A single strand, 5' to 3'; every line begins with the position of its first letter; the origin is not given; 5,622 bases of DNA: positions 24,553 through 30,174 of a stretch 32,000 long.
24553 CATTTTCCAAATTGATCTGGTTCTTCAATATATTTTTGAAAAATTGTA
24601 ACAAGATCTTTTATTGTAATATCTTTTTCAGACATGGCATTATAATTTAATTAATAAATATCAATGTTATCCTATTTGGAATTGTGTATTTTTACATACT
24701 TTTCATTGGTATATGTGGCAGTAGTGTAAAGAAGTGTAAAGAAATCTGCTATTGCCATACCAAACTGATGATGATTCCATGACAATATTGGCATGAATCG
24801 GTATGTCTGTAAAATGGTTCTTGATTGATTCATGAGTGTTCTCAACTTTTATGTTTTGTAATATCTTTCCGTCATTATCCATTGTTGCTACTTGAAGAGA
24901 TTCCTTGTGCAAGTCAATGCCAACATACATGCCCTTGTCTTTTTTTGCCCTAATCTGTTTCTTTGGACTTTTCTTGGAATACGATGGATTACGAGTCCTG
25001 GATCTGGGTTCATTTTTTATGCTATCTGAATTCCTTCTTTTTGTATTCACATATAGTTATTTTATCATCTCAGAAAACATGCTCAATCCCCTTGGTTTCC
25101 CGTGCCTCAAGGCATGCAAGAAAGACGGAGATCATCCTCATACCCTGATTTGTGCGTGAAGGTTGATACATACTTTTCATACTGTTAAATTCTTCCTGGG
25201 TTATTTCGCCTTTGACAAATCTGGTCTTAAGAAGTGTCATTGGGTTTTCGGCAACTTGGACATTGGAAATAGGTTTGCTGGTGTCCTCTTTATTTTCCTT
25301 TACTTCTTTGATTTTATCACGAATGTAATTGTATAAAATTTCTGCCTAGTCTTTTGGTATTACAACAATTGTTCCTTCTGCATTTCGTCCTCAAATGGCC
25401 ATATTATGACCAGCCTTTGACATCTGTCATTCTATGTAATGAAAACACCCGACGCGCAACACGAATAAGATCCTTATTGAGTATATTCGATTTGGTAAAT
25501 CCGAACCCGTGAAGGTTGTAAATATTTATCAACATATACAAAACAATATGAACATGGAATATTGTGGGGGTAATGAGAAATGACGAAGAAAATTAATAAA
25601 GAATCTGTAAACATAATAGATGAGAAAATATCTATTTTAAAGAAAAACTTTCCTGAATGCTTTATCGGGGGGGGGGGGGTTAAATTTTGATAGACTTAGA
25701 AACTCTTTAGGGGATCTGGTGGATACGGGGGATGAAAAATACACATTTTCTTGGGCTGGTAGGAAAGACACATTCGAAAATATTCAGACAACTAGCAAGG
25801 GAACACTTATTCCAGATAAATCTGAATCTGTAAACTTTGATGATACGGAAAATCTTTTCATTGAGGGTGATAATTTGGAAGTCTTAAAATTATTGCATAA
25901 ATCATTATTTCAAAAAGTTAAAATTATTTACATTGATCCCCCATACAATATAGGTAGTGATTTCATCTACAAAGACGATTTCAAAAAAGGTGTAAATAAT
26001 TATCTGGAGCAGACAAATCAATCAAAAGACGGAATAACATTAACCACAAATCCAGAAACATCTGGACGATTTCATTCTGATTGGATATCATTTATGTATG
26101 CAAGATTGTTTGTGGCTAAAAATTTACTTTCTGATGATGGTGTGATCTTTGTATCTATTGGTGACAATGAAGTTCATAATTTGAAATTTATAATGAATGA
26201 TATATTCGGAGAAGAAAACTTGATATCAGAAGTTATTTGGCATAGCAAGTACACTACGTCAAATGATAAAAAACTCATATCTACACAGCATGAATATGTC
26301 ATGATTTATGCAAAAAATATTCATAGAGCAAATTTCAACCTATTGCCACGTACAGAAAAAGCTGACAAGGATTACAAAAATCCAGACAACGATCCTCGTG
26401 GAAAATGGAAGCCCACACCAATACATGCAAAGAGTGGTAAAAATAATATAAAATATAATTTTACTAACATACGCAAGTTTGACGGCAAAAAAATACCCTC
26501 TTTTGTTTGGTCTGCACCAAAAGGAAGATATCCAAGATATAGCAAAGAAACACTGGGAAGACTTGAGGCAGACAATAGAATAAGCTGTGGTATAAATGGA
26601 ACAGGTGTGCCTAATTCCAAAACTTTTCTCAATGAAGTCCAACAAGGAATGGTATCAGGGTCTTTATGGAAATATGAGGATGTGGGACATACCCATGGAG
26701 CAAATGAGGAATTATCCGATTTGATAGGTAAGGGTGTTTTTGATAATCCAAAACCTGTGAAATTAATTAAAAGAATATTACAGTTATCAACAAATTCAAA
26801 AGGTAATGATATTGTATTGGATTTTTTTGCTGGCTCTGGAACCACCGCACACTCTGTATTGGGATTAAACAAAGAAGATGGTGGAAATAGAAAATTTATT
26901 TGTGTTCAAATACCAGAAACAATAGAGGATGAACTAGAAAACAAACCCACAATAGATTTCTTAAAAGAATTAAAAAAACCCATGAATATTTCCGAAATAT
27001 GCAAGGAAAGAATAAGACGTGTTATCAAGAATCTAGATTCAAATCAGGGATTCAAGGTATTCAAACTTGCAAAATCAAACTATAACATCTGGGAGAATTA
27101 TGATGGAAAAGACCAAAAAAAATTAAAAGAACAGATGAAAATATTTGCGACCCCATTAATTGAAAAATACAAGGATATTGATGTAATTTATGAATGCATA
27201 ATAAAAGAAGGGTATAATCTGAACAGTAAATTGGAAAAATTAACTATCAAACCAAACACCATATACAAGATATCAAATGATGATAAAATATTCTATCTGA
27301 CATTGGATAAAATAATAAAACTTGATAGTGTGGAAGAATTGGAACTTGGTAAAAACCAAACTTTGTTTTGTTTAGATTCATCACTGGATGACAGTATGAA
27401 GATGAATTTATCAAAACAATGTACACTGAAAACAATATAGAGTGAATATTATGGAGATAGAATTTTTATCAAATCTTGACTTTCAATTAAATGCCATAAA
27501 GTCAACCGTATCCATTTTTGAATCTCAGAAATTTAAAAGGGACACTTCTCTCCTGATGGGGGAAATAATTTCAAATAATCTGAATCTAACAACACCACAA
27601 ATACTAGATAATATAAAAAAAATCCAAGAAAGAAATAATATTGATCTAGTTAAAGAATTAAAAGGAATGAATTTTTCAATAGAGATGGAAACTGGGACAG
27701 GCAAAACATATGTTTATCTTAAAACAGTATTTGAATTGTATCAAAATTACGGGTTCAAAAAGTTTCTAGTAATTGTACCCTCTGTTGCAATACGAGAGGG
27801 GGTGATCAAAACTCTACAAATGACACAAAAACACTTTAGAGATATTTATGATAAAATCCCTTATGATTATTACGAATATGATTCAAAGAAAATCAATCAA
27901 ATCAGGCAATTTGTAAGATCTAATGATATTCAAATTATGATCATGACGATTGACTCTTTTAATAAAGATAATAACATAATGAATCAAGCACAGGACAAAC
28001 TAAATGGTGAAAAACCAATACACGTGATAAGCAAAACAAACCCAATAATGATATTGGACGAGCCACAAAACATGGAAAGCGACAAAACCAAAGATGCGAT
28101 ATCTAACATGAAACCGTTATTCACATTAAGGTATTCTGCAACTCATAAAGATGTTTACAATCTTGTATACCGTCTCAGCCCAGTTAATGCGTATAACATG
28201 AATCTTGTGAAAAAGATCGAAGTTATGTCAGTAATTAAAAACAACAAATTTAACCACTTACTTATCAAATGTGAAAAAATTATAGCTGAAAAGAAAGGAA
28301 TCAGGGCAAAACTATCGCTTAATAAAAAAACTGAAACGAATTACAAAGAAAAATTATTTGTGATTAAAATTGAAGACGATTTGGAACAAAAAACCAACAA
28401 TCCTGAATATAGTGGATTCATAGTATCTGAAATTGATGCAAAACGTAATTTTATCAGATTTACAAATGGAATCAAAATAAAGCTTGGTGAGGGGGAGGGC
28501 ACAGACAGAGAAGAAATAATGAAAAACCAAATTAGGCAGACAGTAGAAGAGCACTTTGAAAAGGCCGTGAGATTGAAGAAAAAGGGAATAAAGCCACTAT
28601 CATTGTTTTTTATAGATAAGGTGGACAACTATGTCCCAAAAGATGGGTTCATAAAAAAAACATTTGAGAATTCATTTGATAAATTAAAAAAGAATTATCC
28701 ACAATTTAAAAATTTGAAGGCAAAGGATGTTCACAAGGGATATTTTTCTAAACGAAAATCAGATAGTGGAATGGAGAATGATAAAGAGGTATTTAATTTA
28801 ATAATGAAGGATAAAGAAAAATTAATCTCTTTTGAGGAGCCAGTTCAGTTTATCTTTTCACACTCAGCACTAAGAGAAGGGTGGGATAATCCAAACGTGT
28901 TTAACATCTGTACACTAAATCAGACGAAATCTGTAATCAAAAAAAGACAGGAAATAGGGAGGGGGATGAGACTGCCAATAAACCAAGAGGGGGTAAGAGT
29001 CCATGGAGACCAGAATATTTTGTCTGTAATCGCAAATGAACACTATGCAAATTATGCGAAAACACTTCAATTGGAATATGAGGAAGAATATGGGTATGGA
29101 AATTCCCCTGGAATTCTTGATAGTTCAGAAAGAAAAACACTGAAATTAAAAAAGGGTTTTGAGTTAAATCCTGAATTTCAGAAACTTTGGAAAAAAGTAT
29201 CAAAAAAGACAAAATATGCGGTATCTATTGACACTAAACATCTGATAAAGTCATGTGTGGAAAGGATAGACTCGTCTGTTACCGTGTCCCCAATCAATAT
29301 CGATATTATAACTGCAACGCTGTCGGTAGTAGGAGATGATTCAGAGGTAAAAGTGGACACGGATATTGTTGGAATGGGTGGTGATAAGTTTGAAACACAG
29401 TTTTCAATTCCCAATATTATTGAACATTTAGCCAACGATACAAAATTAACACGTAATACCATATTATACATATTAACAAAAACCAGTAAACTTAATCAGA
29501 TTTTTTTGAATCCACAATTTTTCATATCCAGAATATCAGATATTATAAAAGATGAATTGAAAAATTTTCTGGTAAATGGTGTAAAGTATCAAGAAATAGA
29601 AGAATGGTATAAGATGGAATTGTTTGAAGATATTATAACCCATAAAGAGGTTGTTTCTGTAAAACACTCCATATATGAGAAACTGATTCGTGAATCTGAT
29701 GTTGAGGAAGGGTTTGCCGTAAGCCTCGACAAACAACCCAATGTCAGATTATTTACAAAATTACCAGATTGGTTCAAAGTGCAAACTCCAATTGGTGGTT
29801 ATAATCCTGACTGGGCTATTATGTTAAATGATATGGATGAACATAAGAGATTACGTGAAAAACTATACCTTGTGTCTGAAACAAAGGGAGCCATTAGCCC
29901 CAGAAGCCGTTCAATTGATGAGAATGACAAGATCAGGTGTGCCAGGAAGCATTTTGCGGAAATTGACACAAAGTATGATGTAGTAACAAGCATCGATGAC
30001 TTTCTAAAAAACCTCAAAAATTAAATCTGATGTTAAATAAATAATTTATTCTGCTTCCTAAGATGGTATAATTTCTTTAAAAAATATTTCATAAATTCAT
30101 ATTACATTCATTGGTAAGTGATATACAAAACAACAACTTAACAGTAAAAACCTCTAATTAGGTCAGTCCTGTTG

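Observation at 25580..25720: G13 homopolymer splits the Type III mod gene: a phase-variation (phasevarion-type) switch in an archaeon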

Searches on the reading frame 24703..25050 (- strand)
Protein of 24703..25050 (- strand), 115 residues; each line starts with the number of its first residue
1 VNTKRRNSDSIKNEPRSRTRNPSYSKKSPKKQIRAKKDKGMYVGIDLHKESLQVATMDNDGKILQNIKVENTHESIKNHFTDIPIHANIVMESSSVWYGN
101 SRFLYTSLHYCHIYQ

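Call 10: search_protein_families(library=pfam, proteins=[window:24703-25050:-])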
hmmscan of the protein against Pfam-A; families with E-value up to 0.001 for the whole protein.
window:24703-25050:- (115 aa): 1 family
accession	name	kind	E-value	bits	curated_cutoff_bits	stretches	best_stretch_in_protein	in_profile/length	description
PF01548.23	DEDD_Tnp_IS110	-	6.9e-06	26.4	29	1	43-95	1-56/155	Transposase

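Call 49: search_protein_families(library=padloc, proteins=[window:24703-25050:-])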
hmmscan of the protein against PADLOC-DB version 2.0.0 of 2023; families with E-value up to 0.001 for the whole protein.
window:24703-25050:- (115 aa): 0 families

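Call 50: search_protein_families(library=ncbifam, proteins=[window:24703-25050:-])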
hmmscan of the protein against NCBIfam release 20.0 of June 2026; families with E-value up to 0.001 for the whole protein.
window:24703-25050:- (115 aa): 1 family
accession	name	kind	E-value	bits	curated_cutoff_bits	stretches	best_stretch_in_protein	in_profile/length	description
NF033542.1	transpos_IS110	equivalog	3e-07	29.9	140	1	42-113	1-76/343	IS110 family RNA-guided transposase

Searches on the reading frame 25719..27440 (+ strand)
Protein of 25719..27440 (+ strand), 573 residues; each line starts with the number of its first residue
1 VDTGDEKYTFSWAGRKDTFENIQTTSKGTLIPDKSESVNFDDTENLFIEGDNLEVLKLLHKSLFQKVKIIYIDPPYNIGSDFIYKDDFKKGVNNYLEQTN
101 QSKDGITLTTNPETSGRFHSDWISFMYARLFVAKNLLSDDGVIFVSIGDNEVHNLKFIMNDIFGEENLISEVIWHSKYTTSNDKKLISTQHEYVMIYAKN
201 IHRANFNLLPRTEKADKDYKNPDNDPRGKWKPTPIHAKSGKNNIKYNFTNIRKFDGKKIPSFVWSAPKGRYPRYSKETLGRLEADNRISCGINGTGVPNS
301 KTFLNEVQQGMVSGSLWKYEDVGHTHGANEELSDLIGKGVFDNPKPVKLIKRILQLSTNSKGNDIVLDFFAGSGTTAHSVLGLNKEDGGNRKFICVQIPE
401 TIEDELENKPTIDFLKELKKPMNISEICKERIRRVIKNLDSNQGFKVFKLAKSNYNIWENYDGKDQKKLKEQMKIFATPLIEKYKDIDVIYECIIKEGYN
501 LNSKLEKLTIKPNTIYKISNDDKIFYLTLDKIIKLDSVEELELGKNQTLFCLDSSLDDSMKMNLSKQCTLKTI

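Call 49: search_protein_families(library=padloc, proteins=[window:25719-27440:+])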
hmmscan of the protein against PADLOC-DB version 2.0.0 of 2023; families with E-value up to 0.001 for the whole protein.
window:25719-27440:+ (573 aa): 31 families (the best 25 are shown)
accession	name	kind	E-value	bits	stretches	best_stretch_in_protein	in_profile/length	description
PDLC03634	MTase_III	-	1.2e-167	557.5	1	3-569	53-611/621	Type III methyltransferase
PDLC03641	MTase_III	-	1.8e-103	345.3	1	2-477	60-521/657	Type III methyltransferase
PDLC03637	MTase_III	-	3.9e-101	337.2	1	4-452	81-506/513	Type III methyltransferase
PDLC03644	MTase_III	-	1.2e-96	322.6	1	37-404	31-387/542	Type III methyltransferase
PDLC03636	MTase_III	-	4.2e-65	218.6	2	119-378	93-379/575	Type III methyltransferase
PDLC03642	MTase_III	-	6e-63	211.3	1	5-406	41-406/528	Type III methyltransferase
PDLC03640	MTase_III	-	1.5e-61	206.6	2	31-199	32-198/654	Type III methyltransferase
PDLC03639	MTase_III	-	3.7e-45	152.4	2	43-233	86-250/639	Type III methyltransferase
PDLC03635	MTase_III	-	6.3e-43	145.5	3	119-220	265-367/708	Type III methyltransferase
PDLC03354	MTase_II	-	2.2e-39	133.7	1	11-385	28-363/425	Type II methyltransferase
PDLC03643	MTase_III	-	3.9e-38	129.7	1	126-407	1-279/465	Type III methyltransferase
PDLC03638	MTase_III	-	1.3e-34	117.7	2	119-403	428-670/816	Type III methyltransferase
PDLC03278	MTase_II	-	2.2e-33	114.3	2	275-438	228-377/390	Type II methyltransferase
PDLC03646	MTase_III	-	3.4e-33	112.6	3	232-402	666-828/1057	Type III methyltransferase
PDLC03300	MTase_II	-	4.9e-32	109.2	2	38-207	5-170/302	Type II methyltransferase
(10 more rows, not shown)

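Call 50: search_protein_families(library=ncbifam, proteins=[window:25719-27440:+])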
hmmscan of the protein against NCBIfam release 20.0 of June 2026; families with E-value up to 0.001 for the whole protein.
window:25719-27440:+ (573 aa): 2 families
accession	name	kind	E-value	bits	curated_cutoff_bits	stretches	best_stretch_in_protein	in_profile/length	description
NF008572.0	PRK11524.1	equivalog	4.6e-13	48.9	292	2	35-96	5-62/294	adenine-specific DNA-methyltransferase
NF050803.1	DnaMtaseCcrMCaul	equivalog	8.7e-10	38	830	1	329-380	174-223/350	adenine-specific DNA-methyltransferase CcrM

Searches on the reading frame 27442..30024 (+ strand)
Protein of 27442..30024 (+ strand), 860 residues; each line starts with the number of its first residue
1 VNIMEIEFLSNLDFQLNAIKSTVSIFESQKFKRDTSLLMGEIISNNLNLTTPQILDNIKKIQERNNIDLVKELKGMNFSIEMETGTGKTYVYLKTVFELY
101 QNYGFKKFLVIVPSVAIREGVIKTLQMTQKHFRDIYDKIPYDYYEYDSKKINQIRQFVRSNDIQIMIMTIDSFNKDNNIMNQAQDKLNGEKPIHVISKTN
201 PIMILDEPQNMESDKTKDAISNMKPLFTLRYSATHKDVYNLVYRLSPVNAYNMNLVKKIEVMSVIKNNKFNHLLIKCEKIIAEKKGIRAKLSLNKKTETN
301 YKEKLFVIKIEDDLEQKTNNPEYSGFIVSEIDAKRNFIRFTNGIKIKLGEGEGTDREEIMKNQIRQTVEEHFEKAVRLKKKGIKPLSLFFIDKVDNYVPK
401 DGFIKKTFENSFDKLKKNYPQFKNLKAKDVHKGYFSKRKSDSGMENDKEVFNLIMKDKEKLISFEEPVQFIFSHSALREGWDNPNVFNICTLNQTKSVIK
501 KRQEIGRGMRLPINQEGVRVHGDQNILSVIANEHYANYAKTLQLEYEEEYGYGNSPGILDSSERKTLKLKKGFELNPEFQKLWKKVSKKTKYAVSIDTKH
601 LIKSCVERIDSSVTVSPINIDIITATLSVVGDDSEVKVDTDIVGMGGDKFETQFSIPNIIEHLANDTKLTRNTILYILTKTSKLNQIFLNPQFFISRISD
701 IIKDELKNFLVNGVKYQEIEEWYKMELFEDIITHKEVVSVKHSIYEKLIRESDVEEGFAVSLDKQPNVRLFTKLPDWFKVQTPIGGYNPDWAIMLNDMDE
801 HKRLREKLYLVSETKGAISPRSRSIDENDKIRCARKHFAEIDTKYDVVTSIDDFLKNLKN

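Call 9: search_protein_families(library=pfam, proteins=[window:27442-30024:+])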
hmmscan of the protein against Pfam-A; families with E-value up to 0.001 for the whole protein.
window:27442-30024:+ (860 aa): 4 families
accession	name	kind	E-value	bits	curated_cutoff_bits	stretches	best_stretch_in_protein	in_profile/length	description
PF19778.5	RE_endonuc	-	4e-30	104.3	23.4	1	742-849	2-106/108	Endonuclease domain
PF04851.21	ResIII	-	1.2e-16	61.5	22.5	1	74-236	22-163/164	Type III restriction enzyme, res subunit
PF00270.35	DEAD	-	3.7e-10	40.2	26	1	73-236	12-161/167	DEAD/DEAH box helicase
PF02562.22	PhoH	-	6.5e-05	23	27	0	82-168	26-110/205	PhoH-like protein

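Call 18: list_cluster_members(proteins=[P0001, P0002, P0004, P0020, window:27442-30024:+, window:20209-21084:+])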
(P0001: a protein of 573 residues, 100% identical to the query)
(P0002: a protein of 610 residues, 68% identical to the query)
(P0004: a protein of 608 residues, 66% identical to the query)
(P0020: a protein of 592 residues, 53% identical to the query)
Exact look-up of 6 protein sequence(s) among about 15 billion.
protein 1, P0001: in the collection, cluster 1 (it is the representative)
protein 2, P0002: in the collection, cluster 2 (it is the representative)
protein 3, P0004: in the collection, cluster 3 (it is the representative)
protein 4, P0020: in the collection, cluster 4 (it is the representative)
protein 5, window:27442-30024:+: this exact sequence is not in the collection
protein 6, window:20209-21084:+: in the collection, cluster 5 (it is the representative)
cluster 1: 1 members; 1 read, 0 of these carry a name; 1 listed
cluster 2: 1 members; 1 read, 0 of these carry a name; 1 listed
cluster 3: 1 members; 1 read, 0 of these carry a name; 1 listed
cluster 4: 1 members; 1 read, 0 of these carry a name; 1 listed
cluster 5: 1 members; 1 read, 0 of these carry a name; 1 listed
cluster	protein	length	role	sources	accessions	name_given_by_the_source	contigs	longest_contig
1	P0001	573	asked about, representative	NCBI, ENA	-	-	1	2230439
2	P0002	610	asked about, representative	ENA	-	-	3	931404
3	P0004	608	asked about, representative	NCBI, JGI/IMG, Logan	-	-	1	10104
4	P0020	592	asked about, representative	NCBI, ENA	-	-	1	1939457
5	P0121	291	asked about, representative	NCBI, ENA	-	-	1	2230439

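Call 49: search_protein_families(library=padloc, proteins=[window:27442-30024:+])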
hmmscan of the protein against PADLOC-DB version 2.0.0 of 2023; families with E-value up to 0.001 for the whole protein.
window:27442-30024:+ (860 aa): 4 families
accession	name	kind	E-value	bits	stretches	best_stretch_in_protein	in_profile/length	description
PDLC03647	REase_III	-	6.1e-236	784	2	4-551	1-591/989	Type III restriction enzyme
PDLC03649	REase_III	-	6.8e-87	290.4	2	4-540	3-567/973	Type III restriction enzyme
PDLC03653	REase_III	-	8.9e-07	25.4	1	459-514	417-472/883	Type III restriction enzyme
PDLC03650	REase_III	-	1.4e-06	25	1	466-516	376-426/898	Type III restriction enzyme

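Call 50: search_protein_families(library=ncbifam, proteins=[window:27442-30024:+])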
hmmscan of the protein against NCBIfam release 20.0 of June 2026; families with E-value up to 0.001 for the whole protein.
window:27442-30024:+ (860 aa): 3 families
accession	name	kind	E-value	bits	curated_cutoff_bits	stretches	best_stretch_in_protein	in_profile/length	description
NF012027.0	PRK15483.1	equivalog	2.1e-86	290.8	564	2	5-543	2-577/986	type III restriction-modification system endonuclease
NF046055.1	restr_BPTD_3080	equivalog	2.6e-06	25.7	800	0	413-510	517-616/970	BPTD_3080 family restriction endonuclease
TIGR04095.1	dnd_restrict_1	equivalog_domain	0.00031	19.8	600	1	80-235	29-168/451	DNA phosphorothioation system restriction enzyme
